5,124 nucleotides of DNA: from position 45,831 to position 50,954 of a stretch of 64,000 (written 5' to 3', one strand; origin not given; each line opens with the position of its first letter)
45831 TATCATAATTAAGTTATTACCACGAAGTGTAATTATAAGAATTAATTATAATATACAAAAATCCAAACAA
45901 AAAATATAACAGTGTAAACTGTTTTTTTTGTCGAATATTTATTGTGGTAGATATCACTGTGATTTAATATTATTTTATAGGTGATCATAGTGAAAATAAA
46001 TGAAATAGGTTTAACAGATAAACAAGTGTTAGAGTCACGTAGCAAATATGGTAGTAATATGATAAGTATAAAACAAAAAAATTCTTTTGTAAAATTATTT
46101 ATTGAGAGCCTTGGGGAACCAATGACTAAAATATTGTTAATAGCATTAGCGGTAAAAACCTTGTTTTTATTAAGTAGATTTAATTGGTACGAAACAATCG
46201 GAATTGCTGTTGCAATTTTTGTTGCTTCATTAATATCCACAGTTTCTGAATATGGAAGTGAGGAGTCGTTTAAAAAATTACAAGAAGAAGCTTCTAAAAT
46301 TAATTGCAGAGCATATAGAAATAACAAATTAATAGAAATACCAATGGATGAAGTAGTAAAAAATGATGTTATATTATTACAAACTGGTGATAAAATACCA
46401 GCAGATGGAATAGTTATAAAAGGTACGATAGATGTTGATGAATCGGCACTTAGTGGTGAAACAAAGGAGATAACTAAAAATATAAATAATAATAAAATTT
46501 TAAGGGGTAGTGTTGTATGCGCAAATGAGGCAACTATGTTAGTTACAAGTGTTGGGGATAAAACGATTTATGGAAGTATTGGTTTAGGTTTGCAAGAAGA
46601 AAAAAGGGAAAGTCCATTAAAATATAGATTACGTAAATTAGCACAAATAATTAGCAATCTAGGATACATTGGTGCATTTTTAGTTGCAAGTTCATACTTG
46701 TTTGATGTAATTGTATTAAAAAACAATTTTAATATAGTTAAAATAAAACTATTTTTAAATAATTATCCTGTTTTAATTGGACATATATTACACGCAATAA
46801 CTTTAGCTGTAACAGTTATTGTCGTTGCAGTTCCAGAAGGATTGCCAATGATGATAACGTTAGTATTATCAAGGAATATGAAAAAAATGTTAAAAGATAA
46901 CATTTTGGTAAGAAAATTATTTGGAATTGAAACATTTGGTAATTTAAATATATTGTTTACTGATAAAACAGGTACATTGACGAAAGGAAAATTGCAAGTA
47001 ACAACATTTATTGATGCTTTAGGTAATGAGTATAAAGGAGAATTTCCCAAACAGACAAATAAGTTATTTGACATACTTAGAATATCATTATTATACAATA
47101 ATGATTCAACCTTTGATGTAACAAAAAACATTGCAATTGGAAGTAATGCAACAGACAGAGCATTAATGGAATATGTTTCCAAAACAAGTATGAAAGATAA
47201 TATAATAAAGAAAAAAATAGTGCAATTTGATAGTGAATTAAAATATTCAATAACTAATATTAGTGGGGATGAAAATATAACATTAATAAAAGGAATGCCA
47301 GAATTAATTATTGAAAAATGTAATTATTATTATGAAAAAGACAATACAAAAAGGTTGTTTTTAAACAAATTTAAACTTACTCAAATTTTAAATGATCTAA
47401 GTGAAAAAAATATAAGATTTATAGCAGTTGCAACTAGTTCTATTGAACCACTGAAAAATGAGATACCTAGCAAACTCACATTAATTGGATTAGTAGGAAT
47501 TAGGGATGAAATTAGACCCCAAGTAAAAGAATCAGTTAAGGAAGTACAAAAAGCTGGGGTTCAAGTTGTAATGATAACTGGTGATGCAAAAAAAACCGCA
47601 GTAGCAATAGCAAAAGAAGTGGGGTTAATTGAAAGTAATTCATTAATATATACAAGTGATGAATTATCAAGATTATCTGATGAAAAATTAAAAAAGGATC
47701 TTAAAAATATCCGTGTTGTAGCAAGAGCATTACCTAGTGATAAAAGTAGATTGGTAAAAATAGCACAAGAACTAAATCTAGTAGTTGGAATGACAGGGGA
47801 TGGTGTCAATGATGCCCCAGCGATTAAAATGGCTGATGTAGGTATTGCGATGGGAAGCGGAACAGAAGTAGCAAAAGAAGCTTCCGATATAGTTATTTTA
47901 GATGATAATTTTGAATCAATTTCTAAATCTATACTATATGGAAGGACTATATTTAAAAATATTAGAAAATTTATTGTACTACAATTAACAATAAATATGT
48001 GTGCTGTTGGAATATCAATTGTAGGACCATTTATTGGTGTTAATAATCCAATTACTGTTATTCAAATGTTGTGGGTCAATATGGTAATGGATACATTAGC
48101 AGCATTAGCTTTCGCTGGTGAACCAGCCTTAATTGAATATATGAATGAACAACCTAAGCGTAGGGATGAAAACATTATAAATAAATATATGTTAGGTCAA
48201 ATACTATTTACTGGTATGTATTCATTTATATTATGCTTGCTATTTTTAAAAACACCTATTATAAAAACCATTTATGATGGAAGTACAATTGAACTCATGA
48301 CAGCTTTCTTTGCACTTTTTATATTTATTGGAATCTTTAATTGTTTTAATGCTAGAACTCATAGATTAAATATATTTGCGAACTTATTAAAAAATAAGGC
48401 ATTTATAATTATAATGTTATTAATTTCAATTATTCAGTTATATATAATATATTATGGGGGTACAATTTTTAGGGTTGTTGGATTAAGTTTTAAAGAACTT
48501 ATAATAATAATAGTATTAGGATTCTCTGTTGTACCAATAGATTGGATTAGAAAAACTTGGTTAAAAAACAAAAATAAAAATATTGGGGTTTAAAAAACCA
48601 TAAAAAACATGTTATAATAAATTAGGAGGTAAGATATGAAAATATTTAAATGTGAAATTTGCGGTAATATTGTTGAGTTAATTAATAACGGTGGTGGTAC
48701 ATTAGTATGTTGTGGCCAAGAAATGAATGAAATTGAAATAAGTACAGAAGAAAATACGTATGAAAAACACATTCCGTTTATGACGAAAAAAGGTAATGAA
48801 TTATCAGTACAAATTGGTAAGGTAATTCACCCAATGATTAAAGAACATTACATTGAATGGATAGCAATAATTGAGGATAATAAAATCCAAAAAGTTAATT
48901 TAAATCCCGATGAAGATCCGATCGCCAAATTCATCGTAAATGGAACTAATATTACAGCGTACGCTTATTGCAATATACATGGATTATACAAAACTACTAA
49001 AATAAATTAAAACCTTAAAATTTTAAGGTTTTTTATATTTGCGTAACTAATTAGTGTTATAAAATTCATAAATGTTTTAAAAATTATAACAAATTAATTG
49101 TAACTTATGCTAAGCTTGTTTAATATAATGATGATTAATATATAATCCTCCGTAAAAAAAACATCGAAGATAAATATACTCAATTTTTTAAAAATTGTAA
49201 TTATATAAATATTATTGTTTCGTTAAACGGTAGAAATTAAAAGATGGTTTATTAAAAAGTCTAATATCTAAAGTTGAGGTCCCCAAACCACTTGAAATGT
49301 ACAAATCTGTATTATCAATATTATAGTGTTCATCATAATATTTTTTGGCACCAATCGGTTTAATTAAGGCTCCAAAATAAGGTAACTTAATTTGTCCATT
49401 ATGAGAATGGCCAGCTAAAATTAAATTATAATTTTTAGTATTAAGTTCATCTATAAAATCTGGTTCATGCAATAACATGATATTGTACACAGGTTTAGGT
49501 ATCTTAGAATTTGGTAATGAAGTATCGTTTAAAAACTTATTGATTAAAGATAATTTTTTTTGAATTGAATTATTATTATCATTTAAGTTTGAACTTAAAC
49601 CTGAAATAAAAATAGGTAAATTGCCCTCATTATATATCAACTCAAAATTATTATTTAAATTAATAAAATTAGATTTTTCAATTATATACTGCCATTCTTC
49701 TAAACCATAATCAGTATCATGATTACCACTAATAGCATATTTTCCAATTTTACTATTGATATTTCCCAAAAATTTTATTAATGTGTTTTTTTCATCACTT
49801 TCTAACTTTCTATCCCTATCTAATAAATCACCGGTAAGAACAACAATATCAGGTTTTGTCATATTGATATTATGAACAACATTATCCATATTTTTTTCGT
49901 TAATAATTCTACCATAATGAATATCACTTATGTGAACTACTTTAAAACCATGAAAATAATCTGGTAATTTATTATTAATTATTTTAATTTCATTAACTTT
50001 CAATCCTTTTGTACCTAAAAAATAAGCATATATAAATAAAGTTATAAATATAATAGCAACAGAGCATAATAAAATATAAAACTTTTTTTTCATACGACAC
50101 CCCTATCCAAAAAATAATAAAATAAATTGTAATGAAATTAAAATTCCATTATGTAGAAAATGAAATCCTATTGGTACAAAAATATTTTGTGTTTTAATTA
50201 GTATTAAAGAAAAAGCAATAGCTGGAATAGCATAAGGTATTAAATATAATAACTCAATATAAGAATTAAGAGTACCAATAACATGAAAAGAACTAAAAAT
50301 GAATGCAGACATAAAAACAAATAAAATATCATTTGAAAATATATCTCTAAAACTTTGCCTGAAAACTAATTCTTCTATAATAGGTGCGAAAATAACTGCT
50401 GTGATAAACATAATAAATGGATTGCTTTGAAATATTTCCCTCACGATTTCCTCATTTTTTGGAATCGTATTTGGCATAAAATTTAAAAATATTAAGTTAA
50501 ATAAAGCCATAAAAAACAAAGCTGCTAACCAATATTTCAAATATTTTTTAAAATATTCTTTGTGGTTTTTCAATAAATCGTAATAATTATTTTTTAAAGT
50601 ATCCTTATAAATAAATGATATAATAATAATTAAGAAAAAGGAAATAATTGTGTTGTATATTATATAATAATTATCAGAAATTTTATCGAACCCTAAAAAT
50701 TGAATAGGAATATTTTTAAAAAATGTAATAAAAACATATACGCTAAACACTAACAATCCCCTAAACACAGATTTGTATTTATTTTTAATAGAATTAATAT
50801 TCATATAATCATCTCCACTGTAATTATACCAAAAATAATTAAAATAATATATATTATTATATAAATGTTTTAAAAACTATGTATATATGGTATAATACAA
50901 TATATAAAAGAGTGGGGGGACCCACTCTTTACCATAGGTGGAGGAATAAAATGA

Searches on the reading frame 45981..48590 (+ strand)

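Call 38: search_protein_families(library=pfam, proteins=[window:45981-48590:+], max_evalue=0.00001)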
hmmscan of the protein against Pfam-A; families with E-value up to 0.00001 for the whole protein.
window:45981-48590:+ (870 aa): 6 families
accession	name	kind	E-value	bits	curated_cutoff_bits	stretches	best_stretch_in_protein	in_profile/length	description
PF00689.26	Cation_ATPase_C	-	1e-37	130.1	27.3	1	690-859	3-174/175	Cation transporting ATPase, C-terminus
PF00122.25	E1-E2_ATPase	-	4.9e-33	114.6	28.1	1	106-305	4-180/181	E1-E2 ATPase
PF00702.32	Hydrolase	-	2.8e-16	60.9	26.4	1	325-619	4-191/191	haloacid dehalogenase-like hydrolase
PF00690.31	Cation_ATPase_N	-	4.3e-09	36.3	20.4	1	10-58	20-68/69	Cation transporter/ATPase, N-terminus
PF13246.12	Cation_ATPase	-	1.1e-06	29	21.7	1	374-450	4-91/91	Cation transport ATPase (P-type)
PF08282.18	Hydrolase_3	-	3.4e-06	27.4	20.9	0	605-650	209-254/255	haloacid dehalogenase-like hydrolase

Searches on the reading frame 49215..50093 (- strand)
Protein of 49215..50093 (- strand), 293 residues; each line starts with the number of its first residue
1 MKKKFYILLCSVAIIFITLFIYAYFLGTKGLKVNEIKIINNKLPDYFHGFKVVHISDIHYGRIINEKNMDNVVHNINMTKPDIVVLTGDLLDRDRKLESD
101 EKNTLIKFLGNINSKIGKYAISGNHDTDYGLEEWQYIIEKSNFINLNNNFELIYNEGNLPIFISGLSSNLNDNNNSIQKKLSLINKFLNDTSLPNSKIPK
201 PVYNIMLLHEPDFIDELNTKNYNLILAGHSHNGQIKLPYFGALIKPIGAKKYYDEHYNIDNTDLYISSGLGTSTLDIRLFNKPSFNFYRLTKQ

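Call 55: search_protein_families(library=pfam, proteins=[window:49215-50093:-], max_evalue=0.00001)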
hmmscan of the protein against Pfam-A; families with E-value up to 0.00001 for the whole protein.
window:49215-50093:- (293 aa): 1 family
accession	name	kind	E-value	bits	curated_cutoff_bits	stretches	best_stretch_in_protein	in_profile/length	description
PF00149.33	Metallophos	-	8.7e-15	56.1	21.5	1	50-232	1-190/191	Calcineurin-like phosphoesterase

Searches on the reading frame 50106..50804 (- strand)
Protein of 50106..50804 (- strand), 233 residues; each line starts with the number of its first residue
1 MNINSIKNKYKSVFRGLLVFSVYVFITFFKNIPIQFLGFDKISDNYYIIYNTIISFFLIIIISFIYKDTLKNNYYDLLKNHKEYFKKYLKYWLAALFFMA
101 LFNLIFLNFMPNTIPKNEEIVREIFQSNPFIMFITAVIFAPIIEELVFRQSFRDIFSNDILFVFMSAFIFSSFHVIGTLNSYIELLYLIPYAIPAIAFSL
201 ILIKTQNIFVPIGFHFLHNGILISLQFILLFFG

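Call 55: search_protein_families(library=pfam, proteins=[window:50106-50804:-], max_evalue=0.00001)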
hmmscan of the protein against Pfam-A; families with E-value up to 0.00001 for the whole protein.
window:50106-50804:- (233 aa): 1 family
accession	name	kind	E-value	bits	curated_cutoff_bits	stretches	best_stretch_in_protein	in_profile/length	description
PF02517.21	Rce1-like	-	1.4e-13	51.4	22.4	1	127-220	2-92/93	Type II CAAX prenyl endopeptidase Rce1-like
